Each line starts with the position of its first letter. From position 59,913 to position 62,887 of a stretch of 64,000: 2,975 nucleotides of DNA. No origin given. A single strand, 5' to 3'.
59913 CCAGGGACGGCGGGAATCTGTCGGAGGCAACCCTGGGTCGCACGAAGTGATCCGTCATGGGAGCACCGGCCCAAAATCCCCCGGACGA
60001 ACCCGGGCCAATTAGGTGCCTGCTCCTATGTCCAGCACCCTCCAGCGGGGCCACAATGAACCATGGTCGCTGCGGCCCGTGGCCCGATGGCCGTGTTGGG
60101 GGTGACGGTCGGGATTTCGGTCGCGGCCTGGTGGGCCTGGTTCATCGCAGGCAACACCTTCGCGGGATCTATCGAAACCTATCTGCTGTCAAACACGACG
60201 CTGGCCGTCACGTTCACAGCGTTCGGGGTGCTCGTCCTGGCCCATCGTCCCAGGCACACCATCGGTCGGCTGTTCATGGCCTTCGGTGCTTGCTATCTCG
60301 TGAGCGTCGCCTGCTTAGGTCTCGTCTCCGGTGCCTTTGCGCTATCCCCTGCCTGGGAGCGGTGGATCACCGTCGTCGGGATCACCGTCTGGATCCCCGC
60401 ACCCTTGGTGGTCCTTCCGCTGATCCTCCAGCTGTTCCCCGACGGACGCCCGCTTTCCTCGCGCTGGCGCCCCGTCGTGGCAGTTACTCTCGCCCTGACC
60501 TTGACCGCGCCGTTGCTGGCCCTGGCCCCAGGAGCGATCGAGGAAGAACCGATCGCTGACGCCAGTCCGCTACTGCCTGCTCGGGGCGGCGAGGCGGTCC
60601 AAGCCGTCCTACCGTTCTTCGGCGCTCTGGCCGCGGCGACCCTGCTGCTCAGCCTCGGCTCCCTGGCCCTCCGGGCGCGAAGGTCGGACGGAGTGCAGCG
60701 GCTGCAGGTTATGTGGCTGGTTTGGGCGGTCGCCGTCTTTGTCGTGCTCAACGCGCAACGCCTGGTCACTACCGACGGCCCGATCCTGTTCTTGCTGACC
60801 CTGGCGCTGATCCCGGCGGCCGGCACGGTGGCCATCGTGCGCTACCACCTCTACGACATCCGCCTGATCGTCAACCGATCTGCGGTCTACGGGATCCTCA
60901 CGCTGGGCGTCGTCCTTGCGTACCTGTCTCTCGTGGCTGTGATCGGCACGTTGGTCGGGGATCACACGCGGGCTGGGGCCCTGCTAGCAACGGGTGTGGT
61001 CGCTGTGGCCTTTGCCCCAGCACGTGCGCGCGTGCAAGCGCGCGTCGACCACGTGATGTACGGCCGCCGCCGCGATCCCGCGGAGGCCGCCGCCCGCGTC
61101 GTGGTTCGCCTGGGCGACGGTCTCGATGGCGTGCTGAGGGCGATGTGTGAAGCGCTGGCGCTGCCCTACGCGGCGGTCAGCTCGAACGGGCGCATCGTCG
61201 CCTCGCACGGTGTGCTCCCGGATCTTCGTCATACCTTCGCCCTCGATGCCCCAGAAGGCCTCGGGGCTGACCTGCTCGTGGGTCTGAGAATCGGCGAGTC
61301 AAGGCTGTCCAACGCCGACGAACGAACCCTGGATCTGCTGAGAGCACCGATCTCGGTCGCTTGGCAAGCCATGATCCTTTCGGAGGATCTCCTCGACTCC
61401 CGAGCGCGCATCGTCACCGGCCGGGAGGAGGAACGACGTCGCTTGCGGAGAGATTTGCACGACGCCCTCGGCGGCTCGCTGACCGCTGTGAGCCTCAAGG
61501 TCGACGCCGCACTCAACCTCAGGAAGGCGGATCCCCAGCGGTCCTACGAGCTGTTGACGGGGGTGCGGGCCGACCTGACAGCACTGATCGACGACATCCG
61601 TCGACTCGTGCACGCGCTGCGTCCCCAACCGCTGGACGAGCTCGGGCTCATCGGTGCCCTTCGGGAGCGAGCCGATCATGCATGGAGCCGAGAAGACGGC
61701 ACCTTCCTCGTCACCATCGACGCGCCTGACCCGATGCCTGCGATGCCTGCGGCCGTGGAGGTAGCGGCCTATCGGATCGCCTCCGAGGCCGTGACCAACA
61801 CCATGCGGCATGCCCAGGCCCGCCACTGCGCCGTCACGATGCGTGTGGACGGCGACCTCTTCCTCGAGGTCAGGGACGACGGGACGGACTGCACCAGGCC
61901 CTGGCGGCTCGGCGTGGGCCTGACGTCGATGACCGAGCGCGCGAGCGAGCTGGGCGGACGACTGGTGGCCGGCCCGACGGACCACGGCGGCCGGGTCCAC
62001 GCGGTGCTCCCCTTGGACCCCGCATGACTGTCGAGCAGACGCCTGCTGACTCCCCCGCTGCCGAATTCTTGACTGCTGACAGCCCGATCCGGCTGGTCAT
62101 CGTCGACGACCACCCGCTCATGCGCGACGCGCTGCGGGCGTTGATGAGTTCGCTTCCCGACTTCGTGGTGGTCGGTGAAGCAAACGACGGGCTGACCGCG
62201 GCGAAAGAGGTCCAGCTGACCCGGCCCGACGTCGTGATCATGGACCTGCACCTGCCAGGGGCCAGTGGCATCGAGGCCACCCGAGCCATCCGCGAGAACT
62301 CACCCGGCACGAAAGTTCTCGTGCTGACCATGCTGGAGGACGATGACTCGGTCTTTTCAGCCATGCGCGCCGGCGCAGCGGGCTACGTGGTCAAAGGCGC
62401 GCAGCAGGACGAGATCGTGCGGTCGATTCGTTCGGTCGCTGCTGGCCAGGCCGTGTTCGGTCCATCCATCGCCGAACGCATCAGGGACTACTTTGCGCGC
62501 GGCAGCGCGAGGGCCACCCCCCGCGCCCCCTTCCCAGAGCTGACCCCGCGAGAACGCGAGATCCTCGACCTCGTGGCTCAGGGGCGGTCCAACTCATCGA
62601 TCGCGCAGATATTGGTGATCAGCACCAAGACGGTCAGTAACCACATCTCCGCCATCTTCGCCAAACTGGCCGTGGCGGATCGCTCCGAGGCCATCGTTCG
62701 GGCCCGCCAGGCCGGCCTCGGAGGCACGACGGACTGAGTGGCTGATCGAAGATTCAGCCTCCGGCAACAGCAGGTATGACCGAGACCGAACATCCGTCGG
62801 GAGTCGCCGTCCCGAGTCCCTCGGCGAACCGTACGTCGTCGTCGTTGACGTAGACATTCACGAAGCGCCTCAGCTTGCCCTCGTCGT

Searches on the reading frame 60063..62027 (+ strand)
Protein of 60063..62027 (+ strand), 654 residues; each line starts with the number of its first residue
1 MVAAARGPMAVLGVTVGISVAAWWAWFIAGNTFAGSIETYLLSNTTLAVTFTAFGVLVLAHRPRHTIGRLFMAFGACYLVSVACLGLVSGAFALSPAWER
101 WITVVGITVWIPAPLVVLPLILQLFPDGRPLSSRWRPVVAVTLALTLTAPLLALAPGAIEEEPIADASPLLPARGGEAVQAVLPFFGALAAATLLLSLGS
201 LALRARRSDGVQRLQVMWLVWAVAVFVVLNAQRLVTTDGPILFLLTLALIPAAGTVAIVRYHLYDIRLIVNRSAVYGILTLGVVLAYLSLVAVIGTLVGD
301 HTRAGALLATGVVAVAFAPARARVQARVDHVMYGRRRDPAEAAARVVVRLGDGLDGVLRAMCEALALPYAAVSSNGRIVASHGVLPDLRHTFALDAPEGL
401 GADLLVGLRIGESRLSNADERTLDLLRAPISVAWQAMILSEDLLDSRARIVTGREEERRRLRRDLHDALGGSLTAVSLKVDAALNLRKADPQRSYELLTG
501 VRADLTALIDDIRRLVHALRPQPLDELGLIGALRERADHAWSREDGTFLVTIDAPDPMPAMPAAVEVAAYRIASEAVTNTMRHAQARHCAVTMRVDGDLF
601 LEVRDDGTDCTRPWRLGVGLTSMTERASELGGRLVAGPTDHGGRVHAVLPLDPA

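Call 5: search_protein_families(library=pfam, proteins=[window:60063-62027:+])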
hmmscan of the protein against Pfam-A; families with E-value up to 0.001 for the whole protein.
window:60063-62027:+ (654 aa): 2 families
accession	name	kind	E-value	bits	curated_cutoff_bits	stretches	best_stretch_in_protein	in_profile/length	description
PF07730.19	HisKA_3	-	1.6e-13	51.5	24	1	457-523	1-67/68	Histidine kinase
PF02518.31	HATPase_c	-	1.6e-05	25.8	26.4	1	566-652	3-110/111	Histidine kinase-, DNA gyrase B-, and HSP90-like ATPase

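Call 12: search_solved_structures(query=window:60063-62027:+, max_evalue=0.01)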
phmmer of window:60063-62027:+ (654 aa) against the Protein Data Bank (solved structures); distinct sequences matched with E-value up to 0.01: 10.
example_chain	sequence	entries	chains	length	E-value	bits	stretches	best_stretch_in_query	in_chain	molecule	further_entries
7ssj_A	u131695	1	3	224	2.7e-15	59.3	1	439-650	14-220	Sensor histidine kinase DesK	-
3gig_A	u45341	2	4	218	3.2e-15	59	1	439-650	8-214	Sensor histidine kinase desK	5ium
3ehf_A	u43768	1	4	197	3.8e-14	55.5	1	456-650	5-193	Sensor kinase (YocF protein)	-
3gie_A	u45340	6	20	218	4.1e-14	55.4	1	439-650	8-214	Sensor histidine kinase desK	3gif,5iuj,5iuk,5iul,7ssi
3ehh_A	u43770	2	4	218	2e-13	53.1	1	439-650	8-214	Sensor kinase (YocF protein)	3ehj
3zxo_A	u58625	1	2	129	5.2e-10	41.8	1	529-636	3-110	REDOX SENSOR HISTIDINE KINASE RESPONSE REGULATOR DEVS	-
8sbm_A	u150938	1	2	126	5.8e-10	41.7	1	533-636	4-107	GAF domain-containing protein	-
4gt8_A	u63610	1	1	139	2.9e-06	29.5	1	561-652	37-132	Sensor protein vraS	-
3zxq_A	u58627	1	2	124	3.5e-06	29.2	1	550-643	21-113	HYPOXIA SENSOR HISTIDINE KINASE RESPONSE REGULATOR DOST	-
3ehg_A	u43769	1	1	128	0.0025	19.7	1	573-650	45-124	Sensor kinase (YocF protein)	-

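Call 55: search_protein_families(library=ncbifam, proteins=[window:60063-62027:+], max_evalue=1)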
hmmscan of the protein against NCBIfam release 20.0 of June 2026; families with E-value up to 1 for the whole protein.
window:60063-62027:+ (654 aa): 6 families
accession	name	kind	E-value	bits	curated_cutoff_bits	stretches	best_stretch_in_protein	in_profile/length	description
NF052443.1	SensHisKinMctS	equivalog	4.3e-31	107.7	700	1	447-651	240-448/457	two-component system sensor histidine kinase MctS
NF008649.0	PRK11644.1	equivalog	4.3e-22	78.5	408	1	449-650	295-495/499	signal transduction histidine-protein kinase/phosphatase UhpB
NF052531.1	Strep_LiaS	equivalog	3.4e-15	56.1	450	1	449-635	127-310/328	envelope stress sensor histidine kinase LiaS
NF007896.0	PRK10600.1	equivalog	9.3e-15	54.3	578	1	456-643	389-576/598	nitrate/nitrite two-component system sensor histidine kinase NarX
NF008184.0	PRK10935.1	equivalog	2.4e-13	49.6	553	1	456-646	362-554/565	nitrate/nitrite two-component system sensor histidine kinase NarQ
NF047786.1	his_kin_MadS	equivalog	2.8e-11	43.2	500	1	455-643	228-426/434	MadS family sensor histidine kinase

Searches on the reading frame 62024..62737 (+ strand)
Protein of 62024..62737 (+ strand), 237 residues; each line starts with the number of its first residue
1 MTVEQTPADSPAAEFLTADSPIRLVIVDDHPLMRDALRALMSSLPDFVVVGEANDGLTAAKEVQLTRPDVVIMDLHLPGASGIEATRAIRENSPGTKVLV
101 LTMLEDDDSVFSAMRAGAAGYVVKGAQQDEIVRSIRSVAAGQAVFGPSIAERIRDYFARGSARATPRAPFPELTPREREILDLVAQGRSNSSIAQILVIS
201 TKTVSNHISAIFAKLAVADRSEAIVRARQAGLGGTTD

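Call 5: search_protein_families(library=pfam, proteins=[window:62024-62737:+])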
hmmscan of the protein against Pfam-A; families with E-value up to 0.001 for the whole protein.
window:62024-62737:+ (237 aa): 5 families
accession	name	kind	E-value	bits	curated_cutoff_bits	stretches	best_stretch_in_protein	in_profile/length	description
PF00072.30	Response_reg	-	6.3e-27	94.4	30.2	1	25-135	2-110/111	Response regulator receiver domain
PF00196.25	GerE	-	2.8e-19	68.9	23.5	1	173-227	3-57/57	Bacterial regulatory proteins, luxR family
PF08281.18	Sigma70_r4_2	-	8e-06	25.8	25.7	1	172-215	10-54/54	Sigma-70, region 4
PF13936.12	HTH_38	-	1.9e-05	24.7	27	1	173-208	5-41/44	Helix-turn-helix domain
PF04545.22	Sigma70_r4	-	0.00016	21.6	24.1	1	172-215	4-48/50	Sigma-70, region 4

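Call 10: search_solved_structures(query=window:62024-62737:+, max_evalue=0.00001)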
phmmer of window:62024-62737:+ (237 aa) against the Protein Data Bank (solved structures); distinct sequences matched with E-value up to 0.00001: 208 (the best 60 are shown).
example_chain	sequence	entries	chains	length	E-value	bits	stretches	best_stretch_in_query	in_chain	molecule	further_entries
5hev_A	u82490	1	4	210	3.9e-41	144.5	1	22-232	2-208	Response regulator protein VraR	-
1a04_A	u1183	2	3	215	1.7e-37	132.6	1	20-229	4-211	NITRATE/NITRITE RESPONSE REGULATOR PROTEIN NARL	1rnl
7ve6_A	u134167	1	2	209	8.3e-36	127.1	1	22-230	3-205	Response regulator protein VraR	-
4gvp_A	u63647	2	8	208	1e-35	126.9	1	22-230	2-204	Response regulator protein vraR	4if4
3c3w_A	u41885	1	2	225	6.8e-34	120.9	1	22-228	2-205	TWO COMPONENT TRANSCRIPTIONAL REGULATORY PROTEIN DEVR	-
4ldz_A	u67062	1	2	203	6.6e-32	114.4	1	20-231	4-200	Transcriptional regulatory protein DesR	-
4yn8_A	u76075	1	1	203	7.1e-31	111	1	21-230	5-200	Response regulator ChrA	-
3cz5_A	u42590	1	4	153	7.7e-29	104.4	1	20-158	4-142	Two-component response regulator, LuxR family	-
3eul_A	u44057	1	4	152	9.1e-22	81.3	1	21-150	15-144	POSSIBLE NITRATE/NITRITE RESPONSE TRANSCRIPTIONAL REGULATORY PROTEIN NARL (DNA-binding res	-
7od9_B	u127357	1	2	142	1.5e-21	80.5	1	20-136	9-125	Response regulator receiver protein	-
6ekg_Y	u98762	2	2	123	1.7e-21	80.4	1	21-134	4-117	Chemotaxis protein CheY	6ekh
4zmr_A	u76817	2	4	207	1.4e-20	77.4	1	20-231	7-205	Response regulator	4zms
4hye_A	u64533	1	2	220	3.3e-20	76.1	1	22-231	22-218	Response regulator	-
5f64_A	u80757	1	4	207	2.4e-19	73.4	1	22-218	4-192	Positive transcription regulator EvgA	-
8zwn_A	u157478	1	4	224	3.4e-19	72.9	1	23-218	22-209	DNA-binding transcriptional activator EvgA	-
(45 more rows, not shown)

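Call 55: search_protein_families(library=ncbifam, proteins=[window:62024-62737:+], max_evalue=1)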
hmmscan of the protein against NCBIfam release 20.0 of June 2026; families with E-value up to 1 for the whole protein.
window:62024-62737:+ (237 aa): 126 families (the best 25 are shown)
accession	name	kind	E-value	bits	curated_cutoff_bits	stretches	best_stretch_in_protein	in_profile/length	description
NF047785.1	respo_reg_MadR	equivalog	1.5e-48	165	300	1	22-232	1-208/209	MadR family response regulator transcription factor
NF007935.0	PRK10651.1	equivalog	4e-45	153.7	250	1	18-229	3-212/216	two-component system response regulator NarL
NF052445.1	RespRegMctR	equivalog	4.8e-44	150.2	300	1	21-222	1-194/205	two-component system response regulator MctR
NF007708.0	PRK10403.1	equivalog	1.7e-42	145.3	343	1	20-225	5-206/215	nitrate/nitrite response regulator protein NarP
NF011896.0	PRK15369.1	equivalog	1.2e-40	139.4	242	1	22-231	4-208/211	two component system response regulator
NF007018.1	PRK09483.1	equivalog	3.4e-39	134.8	280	1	22-222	2-198/217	UvrY/SirA/GacA family response regulator transcription factor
NF007403.0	PRK09935.1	equivalog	2.8e-26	92.4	271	1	21-228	3-205/210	fimbria biosynthesis transcriptional regulator FimZ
NF041830.1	RR_TF_ErdR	exception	1.2e-24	87.2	390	1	24-227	4-205/213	response regulator transcription factor ErdR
NF041367.1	CheY_Halo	equivalog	8.9e-24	84.1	200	1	25-138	2-113/114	chemotaxis protein CheY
NF007419.0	PRK09958.1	equivalog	3e-22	79.2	251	1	25-218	4-189/204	acid-sensing system DNA-binding response regulator EvgA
NF009206.0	PRK12555.1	subfamily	6.4e-22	78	342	1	22-128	1-108/340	chemotaxis-specific protein-glutamate methyltransferase CheB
NF001965.0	PRK00742.1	subfamily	2.7e-21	76.2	293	1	21-203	3-176/357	chemotaxis-specific protein-glutamate methyltransferase CheB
NF007685.0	PRK10360.1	equivalog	3e-20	72.8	258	1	22-224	2-189/196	response regulator transcription factor UhpA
NF006900.1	PRK09390.1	equivalog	1.3e-18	67.3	255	1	24-224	7-194/203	response regulator FixJ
NF040749.1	tetrathio_RR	equivalog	3.5e-17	62.7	290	1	26-224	4-185/191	tetrathionate respiration response regulator TtrR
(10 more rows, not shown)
